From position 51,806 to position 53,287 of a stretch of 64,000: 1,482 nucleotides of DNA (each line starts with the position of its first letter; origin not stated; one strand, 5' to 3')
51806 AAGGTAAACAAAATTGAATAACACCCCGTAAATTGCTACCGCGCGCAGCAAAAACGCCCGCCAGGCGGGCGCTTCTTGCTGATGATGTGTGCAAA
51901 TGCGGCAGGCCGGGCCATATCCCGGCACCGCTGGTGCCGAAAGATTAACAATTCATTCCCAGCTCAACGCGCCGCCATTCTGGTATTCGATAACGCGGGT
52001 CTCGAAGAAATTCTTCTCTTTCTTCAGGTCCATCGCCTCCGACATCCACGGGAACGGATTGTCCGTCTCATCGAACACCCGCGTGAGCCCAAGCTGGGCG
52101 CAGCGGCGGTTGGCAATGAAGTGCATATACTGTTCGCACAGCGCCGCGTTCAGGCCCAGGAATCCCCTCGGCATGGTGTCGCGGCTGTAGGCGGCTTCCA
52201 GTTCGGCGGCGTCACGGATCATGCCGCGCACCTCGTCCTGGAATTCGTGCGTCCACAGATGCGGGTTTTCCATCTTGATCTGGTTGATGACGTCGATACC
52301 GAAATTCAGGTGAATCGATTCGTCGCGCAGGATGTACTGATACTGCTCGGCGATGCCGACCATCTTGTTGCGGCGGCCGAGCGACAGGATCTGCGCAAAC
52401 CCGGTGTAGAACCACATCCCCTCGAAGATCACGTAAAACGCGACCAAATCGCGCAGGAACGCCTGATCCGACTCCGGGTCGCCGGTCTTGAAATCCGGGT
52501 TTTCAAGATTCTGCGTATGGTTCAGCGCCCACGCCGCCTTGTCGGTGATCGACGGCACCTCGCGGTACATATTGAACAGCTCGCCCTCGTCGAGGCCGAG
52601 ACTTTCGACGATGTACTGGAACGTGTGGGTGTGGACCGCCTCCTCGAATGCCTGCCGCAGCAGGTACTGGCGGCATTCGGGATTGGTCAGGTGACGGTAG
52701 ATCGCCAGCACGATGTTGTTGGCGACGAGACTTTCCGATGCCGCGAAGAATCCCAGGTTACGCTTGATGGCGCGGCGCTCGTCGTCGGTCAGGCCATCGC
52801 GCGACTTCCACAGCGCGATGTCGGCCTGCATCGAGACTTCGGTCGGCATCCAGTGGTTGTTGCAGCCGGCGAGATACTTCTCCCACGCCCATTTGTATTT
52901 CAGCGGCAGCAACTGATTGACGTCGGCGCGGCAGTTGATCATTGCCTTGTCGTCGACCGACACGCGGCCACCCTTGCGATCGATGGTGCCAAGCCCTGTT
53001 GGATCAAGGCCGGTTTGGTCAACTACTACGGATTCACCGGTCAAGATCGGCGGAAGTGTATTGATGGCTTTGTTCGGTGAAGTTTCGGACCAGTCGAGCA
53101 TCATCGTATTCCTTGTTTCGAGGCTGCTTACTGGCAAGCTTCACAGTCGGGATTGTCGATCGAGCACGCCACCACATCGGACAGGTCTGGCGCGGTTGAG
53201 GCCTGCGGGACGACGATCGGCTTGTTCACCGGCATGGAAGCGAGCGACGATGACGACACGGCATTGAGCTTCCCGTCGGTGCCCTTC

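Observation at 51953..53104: NrdB carries the class Ic (Mn/Fe, tyrosyl-radical-free) signature in an apparently free-living alphaproteobacterium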

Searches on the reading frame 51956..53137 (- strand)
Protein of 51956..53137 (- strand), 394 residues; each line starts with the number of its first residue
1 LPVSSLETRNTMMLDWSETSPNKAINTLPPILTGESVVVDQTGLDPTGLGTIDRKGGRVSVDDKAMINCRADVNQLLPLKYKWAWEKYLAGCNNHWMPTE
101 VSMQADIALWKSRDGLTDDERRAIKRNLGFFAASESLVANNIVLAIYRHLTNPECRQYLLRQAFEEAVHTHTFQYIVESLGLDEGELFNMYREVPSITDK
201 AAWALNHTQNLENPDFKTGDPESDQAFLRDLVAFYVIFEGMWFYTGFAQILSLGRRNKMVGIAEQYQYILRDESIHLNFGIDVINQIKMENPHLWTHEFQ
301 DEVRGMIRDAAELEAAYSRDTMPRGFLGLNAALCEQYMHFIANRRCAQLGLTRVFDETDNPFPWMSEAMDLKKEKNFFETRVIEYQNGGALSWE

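Call 4: search_solved_structures(query=window:51956-53137:-, show_alignments=3, max_evalue=0.001)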
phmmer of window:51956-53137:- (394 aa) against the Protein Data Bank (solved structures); distinct sequences matched with E-value up to 0.001: 69 (the best 60 are shown).
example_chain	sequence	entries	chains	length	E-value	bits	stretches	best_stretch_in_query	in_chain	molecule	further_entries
6y2n_A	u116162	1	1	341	1.6e-206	689.2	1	57-394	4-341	Ribonucleoside-diphosphate reductase subunit beta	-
4d8f_A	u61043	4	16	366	2.1e-135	455.1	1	51-393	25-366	Ribonucleoside-diphosphate reductase subunit beta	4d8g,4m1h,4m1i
1syy_A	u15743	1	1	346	3.4e-135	454.4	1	52-393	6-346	Ribonucleoside-diphosphate reductase beta chain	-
2ani_A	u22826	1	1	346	9e-135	453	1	52-393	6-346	Ribonucleoside-diphosphate reductase beta subunit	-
6zjk_C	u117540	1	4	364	1.1e-41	146.5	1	65-392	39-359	Ribonucleoside-diphosphate reductase subunit beta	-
7ail_A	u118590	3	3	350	1.8e-41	145.8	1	68-393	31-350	Ribonucleoside-diphosphate reductase subunit beta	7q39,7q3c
7aik_A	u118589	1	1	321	1.4e-39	139.5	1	68-367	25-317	Ribonucleoside-diphosphate reductase subunit beta,Ribonucleoside-diphosphate reductase sub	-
1smq_A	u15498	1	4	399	4.5e-39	137.9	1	65-392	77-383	Ribonucleoside-diphosphate reductase small chain 1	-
1jk0_A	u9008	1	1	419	5.3e-39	137.6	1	65-392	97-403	ribonucleoside-diphosphate reductase small chain 1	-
3hf1_A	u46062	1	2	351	8e-37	130.5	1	41-388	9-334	Ribonucleoside-diphosphate reductase subunit M2 B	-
1h0n_A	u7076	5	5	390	1.3e-35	126.4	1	59-392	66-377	RIBONUCLEOSIDE-DIPHOSPHATE REDUCTASE | RIBONUCLEOSIDE-DIPHOSPHATE REDUCTASE M2 CHAIN | RIBONUCLEOTIDE REDUCTASE R2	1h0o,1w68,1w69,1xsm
2uw2_A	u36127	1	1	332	2.1e-35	125.8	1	60-392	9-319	RIBONUCLEOSIDE-DIPHOSPHATE REDUCTASE M2 SUBUNIT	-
2p1i_A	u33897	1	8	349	1e-34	123.5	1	65-392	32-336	Ribonucleotide reductase, small chain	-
2rcc_A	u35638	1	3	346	1.2e-33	120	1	78-386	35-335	Ribonucleoside-diphosphate reductase subunit beta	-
4djn_A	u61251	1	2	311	5.7e-31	111.2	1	75-367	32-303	Ribonucleoside-diphosphate reductase subunit M2 B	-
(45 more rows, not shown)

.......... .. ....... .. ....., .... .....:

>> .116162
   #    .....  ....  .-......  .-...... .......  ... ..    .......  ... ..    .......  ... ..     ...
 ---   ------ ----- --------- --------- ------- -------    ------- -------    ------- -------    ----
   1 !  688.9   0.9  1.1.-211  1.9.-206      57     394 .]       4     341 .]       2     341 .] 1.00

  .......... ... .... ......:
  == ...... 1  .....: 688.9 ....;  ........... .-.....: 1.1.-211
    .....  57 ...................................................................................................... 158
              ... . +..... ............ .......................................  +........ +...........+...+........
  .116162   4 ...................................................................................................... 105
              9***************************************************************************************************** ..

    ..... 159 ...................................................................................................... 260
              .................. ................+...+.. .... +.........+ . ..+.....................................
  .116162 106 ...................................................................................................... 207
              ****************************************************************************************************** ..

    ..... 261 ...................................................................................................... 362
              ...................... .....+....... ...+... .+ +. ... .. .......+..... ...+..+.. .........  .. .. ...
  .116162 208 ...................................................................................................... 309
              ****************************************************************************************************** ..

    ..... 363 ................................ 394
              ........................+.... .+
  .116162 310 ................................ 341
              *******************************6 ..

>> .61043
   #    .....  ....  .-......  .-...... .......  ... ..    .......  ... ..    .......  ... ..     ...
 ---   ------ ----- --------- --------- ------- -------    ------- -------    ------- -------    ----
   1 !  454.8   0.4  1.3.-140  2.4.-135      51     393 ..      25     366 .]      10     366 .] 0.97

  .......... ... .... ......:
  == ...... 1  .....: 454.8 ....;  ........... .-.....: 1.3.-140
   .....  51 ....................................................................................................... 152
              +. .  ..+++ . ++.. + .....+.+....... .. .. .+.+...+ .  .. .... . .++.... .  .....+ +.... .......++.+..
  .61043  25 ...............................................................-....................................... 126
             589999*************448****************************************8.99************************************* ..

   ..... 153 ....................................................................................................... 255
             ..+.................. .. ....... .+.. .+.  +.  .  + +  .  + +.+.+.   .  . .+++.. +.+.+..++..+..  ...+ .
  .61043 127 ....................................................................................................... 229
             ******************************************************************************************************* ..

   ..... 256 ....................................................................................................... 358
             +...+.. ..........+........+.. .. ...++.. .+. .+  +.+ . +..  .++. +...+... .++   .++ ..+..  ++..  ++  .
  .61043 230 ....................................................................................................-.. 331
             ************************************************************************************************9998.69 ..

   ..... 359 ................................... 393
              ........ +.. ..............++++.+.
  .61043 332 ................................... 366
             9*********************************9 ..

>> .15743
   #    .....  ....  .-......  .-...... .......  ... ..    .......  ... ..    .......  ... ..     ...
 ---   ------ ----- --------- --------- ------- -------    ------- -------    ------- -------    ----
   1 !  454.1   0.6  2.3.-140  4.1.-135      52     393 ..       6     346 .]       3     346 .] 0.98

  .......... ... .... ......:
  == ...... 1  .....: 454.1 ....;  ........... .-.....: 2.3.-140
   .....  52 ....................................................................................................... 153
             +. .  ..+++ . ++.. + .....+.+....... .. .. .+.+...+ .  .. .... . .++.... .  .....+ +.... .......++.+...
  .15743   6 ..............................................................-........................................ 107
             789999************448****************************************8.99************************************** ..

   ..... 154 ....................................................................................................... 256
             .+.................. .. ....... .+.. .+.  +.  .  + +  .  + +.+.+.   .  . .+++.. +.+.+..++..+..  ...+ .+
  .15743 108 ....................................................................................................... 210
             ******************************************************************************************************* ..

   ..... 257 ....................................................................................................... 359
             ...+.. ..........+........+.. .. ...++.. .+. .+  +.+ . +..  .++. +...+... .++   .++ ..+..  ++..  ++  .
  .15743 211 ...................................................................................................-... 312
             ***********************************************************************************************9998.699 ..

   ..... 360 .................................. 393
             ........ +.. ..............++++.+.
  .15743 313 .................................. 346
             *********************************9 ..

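Call 5: search_protein_families(library=ncbifam, proteins=[window:51956-53137:-])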
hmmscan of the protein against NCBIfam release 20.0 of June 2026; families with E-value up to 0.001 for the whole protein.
window:51956-53137:- (394 aa): 17 families
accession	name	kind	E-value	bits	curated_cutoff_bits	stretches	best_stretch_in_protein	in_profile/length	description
NF005550.0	PRK07209.1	equivalog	5.2e-204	677.4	309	1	45-394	34-383/383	ribonucleotide-diphosphate reductase subunit beta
NF007186.0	PRK09614.1-5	equivalog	1.5e-75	254.3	237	1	74-388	12-312/328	ribonucleotide-diphosphate reductase subunit beta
NF007184.0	PRK09614.1-3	equivalog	2e-65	221.5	310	1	58-389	16-340/346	ribonucleotide-diphosphate reductase subunit beta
NF009398.0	PRK12759.1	equivalog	1.2e-32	113.5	649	1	77-389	101-399/410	bifunctional gluaredoxin/ribonucleoside-diphosphate reductase subunit beta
TIGR04171.1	RNR_1b_NrdF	exception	2e-21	76.6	355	1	84-386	17-302/316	class 1b ribonucleoside-diphosphate reductase subunit beta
NF006576.0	PRK09101.1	equivalog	2.1e-20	72.9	346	1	95-368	48-339/376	class Ia ribonucleoside-diphosphate reductase subunit beta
NF007183.0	PRK09614.1-2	subfamily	6.6e-19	68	320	1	93-379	28-303/327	ribonucleotide-diphosphate reductase subunit beta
NF006200.0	PRK08326.1-3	equivalog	2e-14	53.5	194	1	84-295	31-235/321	R2-like ligand-binding oxidase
NF007185.0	PRK09614.1-4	equivalog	5.6e-12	45.5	525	1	82-359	19-274/320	ribonucleotide-diphosphate reductase subunit beta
NF010572.0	PRK13965.1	subfamily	5.8e-12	45.3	486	1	92-359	45-293/337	class 1b ribonucleoside-diphosphate reductase subunit beta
NF006201.0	PRK08326.1-4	equivalog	1.3e-11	44.1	346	1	87-282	22-211/313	R2-like ligand-binding oxidase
NF006202.0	PRK08326.1-5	equivalog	8.8e-11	41.6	315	1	96-298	32-226/297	R2-like ligand-binding oxidase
NF007182.0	PRK09614.1-1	subfamily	5.2e-10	39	471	1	92-357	32-278/324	ribonucleotide-diphosphate reductase subunit beta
NF006198.0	PRK08326.1-1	subfamily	7.1e-09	35.3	274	1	88-291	31-228/308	R2-like ligand-binding oxidase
NF010574.0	PRK13967.1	equivalog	1.2e-08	34.5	687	1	73-357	14-276/322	ribonucleotide-diphosphate reductase subunit beta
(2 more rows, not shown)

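Call 24: find_homologous_proteins(query=window:51956-53137:-, max_evalue=1e-20)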
Query window:51956-53137:- (394 aa): 8000 proteins with E <= 1e-20 among 8000 candidates; the best 120 are listed.
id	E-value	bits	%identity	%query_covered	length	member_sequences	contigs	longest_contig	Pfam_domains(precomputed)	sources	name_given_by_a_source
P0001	1.5e-242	823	80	97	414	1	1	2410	PF00268.28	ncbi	-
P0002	2.2e-228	776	91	93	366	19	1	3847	PF00268.28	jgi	jgi:ribonucleoside-diphosphate reductase beta chain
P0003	1.8e-225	766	87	97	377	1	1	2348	PF00268.28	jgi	jgi:ribonucleoside-diphosphate reductase beta chain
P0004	5.3e-225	765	86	97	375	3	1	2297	PF00268.28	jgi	jgi:ribonucleoside-diphosphate reductase beta chain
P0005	5.7e-225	765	87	97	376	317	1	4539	PF00268.28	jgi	jgi:ribonucleoside-diphosphate reductase beta chain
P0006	1.2e-224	764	86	97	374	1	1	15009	PF00268.28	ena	-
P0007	1.7e-224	763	86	97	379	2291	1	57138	PF00268.28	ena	-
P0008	8.5e-224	761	86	97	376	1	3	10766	PF00268.28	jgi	jgi:ribonucleoside-diphosphate reductase beta chain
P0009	5.5e-223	758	86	97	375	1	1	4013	PF00268.28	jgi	jgi:ribonucleoside-diphosphate reductase beta chain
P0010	5.5e-223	758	86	97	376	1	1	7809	PF00268.28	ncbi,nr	ncbi:MAG: ribonucleotide-diphosphate reductase subunit beta [Tardiphaga sp.]|nr:ribonucleotide-dipho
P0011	6.9e-223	758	86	97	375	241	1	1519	PF00268.28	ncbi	-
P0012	8.4e-223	758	86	97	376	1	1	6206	PF00268.28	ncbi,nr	ncbi:MAG: ribonucleotide-diphosphate reductase subunit beta [Tardiphaga sp.]|nr:ribonucleotide-dipho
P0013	1.2e-222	757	82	100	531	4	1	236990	PF02867.21,PF00268.28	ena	-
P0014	1.3e-222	757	87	97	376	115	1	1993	PF00268.28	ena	-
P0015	8.0e-222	754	84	98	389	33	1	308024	PF00268.28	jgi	-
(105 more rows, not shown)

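Call 31: find_related_loci(query=window:51956-53137:-, collection=genome_contigs, flank=4500)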
Query window:51956-53137:- (394 aa) in genome_contigs; peptide patterns used: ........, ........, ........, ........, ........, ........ (x = any residue, [..] = any of these).
600 stretches matched a pattern (row limit reached: there are more); 595 encode a relative of the query (tblastn E <= 1e-3); the best 80 are kept; 80 distinct loci.
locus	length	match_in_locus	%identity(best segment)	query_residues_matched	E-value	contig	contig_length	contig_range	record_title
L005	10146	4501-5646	97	13-394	0e+0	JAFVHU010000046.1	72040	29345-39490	MAG: Afipia sp. isolate RGIG5183 Sheep_Abomasum.Co__c521556, whole genome shotgun sequence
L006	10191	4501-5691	93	2-394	0e+0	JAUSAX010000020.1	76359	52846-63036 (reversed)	MAG: Afipia sp. isolate E6_metabat.bin.27 E6_k141_367705, whole genome shotgun sequence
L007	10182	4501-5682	89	3-394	0e+0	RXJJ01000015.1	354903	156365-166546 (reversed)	MAG: Bradyrhizobiaceae bacterium isolate AWTP1-12 sample_193_scaffold_6, whole genome shotgun sequence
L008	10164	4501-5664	87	1-394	0e+0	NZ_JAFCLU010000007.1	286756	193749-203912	Bradyrhizobium sp. AUGA SZCCT0283 NODE_7, whole genome shotgun sequence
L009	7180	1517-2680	86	1-394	0e+0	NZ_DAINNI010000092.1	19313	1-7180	MAG: Bradyrhizobium sp. isolate CTOTU2283 NODE_1276_length_19313_cov_14.595804, whole genome shotgun sequence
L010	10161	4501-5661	88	1-394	0e+0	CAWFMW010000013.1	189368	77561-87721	MAG: uncultured Alphaproteobacteria bacterium isolate MFD02134.bin.3.423 genome assembly, contig: contig_14936, whole ge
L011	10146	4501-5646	88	7-394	0e+0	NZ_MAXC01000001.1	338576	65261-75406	Bradyrhizobium sp. LMTR 3 NODE_10, whole genome shotgun sequence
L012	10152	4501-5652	88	6-394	0e+0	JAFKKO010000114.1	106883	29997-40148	MAG: Hyphomicrobiales bacterium isolate SCN18_30_10_14_R3_B_63_20 SCN18_30_10_14_R3_B_scaffold_246, whole genome shotgun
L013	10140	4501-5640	87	9-394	0e+0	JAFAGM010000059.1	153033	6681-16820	MAG: Proteobacteria bacterium isolate OH_SBlB_28 k127_79991, whole genome shotgun sequence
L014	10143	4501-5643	87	8-394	0e+0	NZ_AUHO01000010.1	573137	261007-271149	Kaistia adipata DSM 17808 G539DRAFT_scaffold00005.5_C, whole genome shotgun sequence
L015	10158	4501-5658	84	1-394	0e+0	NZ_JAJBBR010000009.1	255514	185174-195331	Microvirga lenta strain SM9 Scaffold5_1, whole genome shotgun sequence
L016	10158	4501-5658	84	1-394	0e+0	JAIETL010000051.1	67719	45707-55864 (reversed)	MAG: Beijerinckiaceae bacterium isolate time.spades.CONCOCT.1kb_050 c_000000000025, whole genome shotgun sequence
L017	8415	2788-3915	87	11-394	0e+0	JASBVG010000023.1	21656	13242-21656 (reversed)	MAG: Tardiphaga sp. isolate BWSM_99 k141_539627, whole genome shotgun sequence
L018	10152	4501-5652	85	6-394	0e+0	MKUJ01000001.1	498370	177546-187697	MAG: Afipia sp. 64-13 SCNpilot_expt_1000_bf_scaffold_142, whole genome shotgun sequence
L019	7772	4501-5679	84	2-394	0e+0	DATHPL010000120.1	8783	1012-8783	MAG TPA_asm: Bradyrhizobium sp. isolate SMAG_U12709 k141_4509913, whole genome shotgun sequence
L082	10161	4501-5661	75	8-394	0e+0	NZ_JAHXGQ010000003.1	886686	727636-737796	Saccharothrix obliqua strain SC076 3, whole genome shotgun sequence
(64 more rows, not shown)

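Call 53: find_homologous_proteins(query=L082:4501-5661:+, max_evalue=1e-50)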
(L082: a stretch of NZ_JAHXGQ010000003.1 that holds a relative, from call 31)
Query L082:4501-5661:+ (387 aa): 8000 proteins with E <= 1e-50 among 8000 candidates; the best 120 are listed.
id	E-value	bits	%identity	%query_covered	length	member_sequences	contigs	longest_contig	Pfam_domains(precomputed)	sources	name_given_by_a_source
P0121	4.9e-277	936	65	81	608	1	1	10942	PF00268.28,PF08321.19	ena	-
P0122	1.5e-227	773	91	92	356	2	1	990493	PF00268.28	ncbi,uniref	ncbi:ribonucleotide-diphosphate reductase subunit beta [Actinosynnema sp. NPDC050436]|uniref:ribonuc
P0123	2.5e-226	769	90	92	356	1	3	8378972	PF00268.28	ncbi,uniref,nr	ncbi:ribonucleotide-diphosphate reductase subunit beta [Saccharothrix longispora]|uniref:Ribonucleos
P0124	4.9e-226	768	91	92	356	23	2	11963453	PF00268.28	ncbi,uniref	ncbi:ribonucleotide-diphosphate reductase subunit beta [Kibdelosporangium lantanae]|uniref:Ribonucle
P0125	3.7e-225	765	90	92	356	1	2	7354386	PF00268.28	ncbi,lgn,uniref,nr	ncbi:ribonucleotide-diphosphate reductase subunit beta [Saccharothrix violaceirubra]|uniref:Ribonucl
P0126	4.8e-225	765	90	92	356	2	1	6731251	PF00268.28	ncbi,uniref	ncbi:ribonucleotide-diphosphate reductase subunit beta [Actinokineospora sp. G85]|uniref:ribonucleot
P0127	5.3e-223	758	90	91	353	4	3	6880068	PF00268.28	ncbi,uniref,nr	ncbi:ribonucleotide-diphosphate reductase subunit beta [Saccharothrix algeriensis]|uniref:Ribonucleo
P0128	3.8e-220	749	90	90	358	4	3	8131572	PF00268.28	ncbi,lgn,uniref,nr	ncbi:ribonucleotide-diphosphate reductase subunit beta [Actinosynnema pretiosum]|uniref:Ribonucleosi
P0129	5.2e-220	748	92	89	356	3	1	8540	PF00268.28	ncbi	ncbi:MAG: ribonucleotide-diphosphate reductase subunit beta [Kibdelosporangium sp.]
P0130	2.5e-219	746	91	89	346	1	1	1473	PF00268.28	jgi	jgi:ribonucleoside-diphosphate reductase beta chain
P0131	1.9e-217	740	88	91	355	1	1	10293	PF00268.28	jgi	jgi:ribonucleoside-diphosphate reductase beta chain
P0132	2.5e-213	726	87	91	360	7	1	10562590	PF00268.28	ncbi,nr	ncbi:ribonucleotide-diphosphate reductase subunit beta [Actinopolymorpha pittospori]|nr:ribonucleoti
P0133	6.2e-213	725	87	91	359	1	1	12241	PF00268.28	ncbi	-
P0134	7.9e-213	725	87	91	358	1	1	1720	PF00268.28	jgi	jgi:ribonucleoside-diphosphate reductase beta chain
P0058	2.1e-212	723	87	91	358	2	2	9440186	PF00268.28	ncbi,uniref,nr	ncbi:ribonucleoside-diphosphate reductase beta chain [Crossiella equi]|uniref:Ribonucleoside-diphosp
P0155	1.3e-206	704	83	92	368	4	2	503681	PF00268.28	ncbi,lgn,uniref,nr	ncbi:ribonucleotide-diphosphate reductase subunit beta [Wenjunlia vitaminophila]|uniref:Ribonucleosi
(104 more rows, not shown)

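Call 54: find_encoding_contigs(protein=P0155, flank=5000, max_places=2)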
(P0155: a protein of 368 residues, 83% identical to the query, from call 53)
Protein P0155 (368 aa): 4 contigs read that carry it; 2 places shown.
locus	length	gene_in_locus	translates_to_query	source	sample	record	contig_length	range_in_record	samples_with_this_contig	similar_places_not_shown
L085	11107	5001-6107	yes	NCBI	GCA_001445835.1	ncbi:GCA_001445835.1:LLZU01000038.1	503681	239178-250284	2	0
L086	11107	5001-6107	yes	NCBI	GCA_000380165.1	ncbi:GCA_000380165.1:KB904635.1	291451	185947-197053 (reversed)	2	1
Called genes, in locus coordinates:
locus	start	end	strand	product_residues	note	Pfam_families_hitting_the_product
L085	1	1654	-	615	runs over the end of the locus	PF00553:CBM_2, PF00041:fn3, PF00704:Glyco_hydro_18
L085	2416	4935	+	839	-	PF00317:Ribonuc_red_lgN, PF02867:Ribonuc_red_lgC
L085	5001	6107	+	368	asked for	PF00268:Ribonuc_red_sm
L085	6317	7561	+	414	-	PF01566:Nramp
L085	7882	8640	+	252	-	PF05175:MTS (weak), PF13489:Methyltransf_23 (weak), PF13847:Methyltransf_31, PF08241:Methyltransf_11 (weak), PF08242:Methyltransf_12, PF13649:Methyltransf_25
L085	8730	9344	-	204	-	PF01810:LysE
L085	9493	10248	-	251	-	PF13581:HATPase_c_2, PF02518:HATPase_c (weak)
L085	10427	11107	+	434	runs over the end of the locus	PF01381:HTH_3 (faint), PF13560:HTH_31 (weak)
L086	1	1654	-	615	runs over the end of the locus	PF00553:CBM_2, PF00041:fn3, PF00704:Glyco_hydro_18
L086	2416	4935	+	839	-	PF00317:Ribonuc_red_lgN, PF02867:Ribonuc_red_lgC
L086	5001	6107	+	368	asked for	PF00268:Ribonuc_red_sm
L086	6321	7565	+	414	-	PF01566:Nramp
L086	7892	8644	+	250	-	PF05175:MTS (weak), PF13489:Methyltransf_23 (weak), PF13649:Methyltransf_25, PF13847:Methyltransf_31, PF08241:Methyltransf_11 (weak), PF08242:Methyltransf_12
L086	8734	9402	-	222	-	PF01810:LysE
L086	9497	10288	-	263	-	PF13581:HATPase_c_2, PF02518:HATPase_c (weak)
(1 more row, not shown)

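Call 59: search_protein_families(library=pfam, proteins=[window:51956-53104:-])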
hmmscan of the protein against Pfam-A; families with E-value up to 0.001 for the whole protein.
window:51956-53104:- (383 aa): 1 family
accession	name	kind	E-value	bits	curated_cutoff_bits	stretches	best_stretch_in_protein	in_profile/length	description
PF00268.27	Ribonuc_red_sm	-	1.8e-93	313.4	33.6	1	63-350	2-281/281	Ribonucleotide reductase, small chain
